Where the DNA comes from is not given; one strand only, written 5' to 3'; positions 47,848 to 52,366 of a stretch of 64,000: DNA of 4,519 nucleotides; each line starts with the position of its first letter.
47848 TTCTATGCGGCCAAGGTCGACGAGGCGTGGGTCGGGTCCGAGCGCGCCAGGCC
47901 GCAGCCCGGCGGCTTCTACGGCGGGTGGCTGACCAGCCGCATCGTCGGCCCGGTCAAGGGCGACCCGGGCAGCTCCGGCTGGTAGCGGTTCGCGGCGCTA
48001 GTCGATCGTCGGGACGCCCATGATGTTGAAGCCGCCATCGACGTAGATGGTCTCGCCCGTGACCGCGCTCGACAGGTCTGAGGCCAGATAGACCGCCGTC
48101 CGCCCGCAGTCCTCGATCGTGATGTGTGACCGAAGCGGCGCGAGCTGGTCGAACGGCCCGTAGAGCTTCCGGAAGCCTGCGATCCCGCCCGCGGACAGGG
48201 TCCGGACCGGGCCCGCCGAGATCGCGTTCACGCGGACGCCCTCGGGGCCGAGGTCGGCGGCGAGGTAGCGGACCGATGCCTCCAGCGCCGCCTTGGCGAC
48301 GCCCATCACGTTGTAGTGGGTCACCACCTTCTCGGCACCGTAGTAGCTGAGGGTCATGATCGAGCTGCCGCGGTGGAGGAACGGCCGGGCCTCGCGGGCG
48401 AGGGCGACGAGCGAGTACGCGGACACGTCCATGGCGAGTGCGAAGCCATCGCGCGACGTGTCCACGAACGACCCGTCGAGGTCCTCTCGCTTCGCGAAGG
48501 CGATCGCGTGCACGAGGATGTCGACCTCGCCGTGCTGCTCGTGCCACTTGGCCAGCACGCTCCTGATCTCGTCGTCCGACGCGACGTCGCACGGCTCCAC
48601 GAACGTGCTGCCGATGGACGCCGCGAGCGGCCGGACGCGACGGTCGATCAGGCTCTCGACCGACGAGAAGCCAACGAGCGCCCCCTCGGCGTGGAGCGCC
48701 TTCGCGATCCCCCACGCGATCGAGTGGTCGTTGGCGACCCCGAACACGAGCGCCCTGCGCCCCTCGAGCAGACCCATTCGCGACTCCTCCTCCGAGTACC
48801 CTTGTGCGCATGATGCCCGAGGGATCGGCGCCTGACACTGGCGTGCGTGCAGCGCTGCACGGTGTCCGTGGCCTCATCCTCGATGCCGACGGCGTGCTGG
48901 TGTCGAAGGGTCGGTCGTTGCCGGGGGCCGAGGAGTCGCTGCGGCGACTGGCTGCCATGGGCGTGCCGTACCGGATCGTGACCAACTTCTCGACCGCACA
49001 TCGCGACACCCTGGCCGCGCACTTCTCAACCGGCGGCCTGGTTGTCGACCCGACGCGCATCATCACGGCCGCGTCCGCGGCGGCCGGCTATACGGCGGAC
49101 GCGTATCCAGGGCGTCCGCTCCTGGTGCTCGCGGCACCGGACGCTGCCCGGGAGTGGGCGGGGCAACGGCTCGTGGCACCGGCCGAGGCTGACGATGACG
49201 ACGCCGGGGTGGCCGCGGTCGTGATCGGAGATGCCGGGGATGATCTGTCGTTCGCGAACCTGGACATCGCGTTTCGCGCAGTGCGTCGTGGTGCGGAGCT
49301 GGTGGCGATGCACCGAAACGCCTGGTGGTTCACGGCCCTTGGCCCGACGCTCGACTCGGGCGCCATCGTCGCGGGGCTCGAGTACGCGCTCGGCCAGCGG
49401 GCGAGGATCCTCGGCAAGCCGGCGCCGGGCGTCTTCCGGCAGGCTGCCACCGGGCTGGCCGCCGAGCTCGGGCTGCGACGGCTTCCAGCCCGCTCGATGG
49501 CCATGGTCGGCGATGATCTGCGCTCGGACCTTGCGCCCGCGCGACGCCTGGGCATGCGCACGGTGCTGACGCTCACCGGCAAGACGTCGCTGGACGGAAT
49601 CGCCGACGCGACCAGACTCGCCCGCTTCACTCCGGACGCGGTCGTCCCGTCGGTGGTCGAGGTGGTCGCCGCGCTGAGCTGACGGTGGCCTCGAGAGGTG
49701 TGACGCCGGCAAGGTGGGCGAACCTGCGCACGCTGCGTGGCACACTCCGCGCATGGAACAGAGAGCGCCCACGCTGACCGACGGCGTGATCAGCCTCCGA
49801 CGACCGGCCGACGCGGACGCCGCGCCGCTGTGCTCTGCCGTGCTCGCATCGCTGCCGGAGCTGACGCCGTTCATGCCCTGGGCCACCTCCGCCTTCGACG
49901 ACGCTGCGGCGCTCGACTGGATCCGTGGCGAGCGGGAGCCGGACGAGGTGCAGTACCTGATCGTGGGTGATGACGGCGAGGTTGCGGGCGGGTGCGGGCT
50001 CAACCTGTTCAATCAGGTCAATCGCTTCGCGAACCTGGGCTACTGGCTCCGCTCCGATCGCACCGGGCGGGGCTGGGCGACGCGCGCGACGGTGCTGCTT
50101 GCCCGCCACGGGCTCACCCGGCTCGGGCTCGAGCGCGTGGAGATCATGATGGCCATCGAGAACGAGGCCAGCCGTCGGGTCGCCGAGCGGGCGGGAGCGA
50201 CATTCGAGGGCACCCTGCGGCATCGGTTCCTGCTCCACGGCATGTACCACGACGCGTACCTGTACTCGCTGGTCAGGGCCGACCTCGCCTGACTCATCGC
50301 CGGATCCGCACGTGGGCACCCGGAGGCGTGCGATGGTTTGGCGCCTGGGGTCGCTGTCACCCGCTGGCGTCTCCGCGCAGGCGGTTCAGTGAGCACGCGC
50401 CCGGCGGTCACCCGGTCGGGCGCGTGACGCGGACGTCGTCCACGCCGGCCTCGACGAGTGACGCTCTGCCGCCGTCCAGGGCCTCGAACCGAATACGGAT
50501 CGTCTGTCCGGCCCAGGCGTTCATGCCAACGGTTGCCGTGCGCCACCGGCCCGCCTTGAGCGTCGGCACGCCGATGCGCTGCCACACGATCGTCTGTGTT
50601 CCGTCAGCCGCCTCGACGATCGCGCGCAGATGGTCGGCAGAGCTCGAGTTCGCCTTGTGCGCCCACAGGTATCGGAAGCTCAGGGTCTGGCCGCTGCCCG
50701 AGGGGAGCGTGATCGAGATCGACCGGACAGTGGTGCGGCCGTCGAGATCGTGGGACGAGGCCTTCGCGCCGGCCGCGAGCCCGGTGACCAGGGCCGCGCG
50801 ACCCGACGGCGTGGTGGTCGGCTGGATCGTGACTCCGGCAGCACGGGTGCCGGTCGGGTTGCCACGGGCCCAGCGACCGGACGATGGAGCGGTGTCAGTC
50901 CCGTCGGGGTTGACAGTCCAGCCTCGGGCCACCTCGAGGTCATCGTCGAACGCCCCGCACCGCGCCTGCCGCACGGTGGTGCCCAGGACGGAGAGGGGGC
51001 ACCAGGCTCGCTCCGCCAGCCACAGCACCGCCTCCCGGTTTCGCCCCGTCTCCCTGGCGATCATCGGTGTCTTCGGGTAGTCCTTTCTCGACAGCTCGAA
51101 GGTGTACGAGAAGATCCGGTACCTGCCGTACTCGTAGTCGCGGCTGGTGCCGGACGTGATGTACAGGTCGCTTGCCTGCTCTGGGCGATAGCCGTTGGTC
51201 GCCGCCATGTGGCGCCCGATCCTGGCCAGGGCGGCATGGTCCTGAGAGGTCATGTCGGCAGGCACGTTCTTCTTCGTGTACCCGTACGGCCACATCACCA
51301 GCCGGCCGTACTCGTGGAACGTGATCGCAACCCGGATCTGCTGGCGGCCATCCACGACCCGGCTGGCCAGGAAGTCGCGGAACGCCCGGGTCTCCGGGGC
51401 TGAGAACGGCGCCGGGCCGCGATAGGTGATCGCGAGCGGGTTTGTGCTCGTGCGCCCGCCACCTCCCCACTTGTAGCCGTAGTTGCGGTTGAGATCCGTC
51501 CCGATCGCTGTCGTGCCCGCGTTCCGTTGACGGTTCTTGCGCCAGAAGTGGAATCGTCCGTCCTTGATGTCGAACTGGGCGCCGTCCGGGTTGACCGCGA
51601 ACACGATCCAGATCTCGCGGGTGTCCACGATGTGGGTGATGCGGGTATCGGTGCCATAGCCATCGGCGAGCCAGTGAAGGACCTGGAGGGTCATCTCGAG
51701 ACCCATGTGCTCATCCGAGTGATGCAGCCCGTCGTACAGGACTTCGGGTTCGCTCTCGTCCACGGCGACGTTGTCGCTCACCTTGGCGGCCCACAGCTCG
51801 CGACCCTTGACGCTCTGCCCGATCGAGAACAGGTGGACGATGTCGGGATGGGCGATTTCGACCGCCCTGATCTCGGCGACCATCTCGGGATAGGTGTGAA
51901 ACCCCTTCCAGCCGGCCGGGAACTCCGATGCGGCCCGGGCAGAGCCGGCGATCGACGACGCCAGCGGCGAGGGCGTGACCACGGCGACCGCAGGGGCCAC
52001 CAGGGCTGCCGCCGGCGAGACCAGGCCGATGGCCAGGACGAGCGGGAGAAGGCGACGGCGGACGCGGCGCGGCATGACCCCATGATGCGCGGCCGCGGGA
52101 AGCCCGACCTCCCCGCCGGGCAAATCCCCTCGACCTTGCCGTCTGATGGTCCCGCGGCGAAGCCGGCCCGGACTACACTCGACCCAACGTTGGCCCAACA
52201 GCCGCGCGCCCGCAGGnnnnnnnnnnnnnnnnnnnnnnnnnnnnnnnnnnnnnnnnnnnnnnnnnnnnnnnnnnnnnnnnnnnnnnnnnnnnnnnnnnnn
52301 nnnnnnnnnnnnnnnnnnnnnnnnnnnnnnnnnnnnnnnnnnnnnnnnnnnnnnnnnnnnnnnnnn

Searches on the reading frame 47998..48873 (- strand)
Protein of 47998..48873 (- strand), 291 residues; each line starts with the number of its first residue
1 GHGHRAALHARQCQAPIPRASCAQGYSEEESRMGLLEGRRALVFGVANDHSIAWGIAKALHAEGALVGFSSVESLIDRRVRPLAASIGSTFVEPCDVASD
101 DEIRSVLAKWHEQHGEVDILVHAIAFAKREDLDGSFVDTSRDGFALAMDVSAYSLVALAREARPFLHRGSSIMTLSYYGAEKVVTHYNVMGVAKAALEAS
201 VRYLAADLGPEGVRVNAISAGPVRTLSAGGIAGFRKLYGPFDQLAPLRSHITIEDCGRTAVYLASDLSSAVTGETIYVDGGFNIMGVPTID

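Call 11: search_protein_families(library=pfam, proteins=[window:47998-48873:-], max_evalue=0.001)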
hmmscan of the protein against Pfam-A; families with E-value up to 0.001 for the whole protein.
window:47998-48873:- (291 aa): 2 families
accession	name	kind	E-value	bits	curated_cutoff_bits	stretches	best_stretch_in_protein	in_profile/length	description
PF13561.12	adh_short_C2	-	8.7e-85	284.5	27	1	45-283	1-236/236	Enoyl-(Acyl carrier protein) reductase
PF00106.31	adh_short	-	1.8e-16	60.7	26.6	1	50-225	10-184/195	short chain dehydrogenase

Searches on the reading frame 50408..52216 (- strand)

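Call 11: search_protein_families(library=pfam, proteins=[window:50408-52216:-], max_evalue=0.001)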
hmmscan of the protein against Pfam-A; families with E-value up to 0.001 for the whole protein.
window:50408-52216:- (602 aa): 1 family
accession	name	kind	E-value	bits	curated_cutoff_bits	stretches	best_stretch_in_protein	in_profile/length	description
PF00246.29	Peptidase_M14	-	9.5e-67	226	21.6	1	113-390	2-280/286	Zinc carboxypeptidase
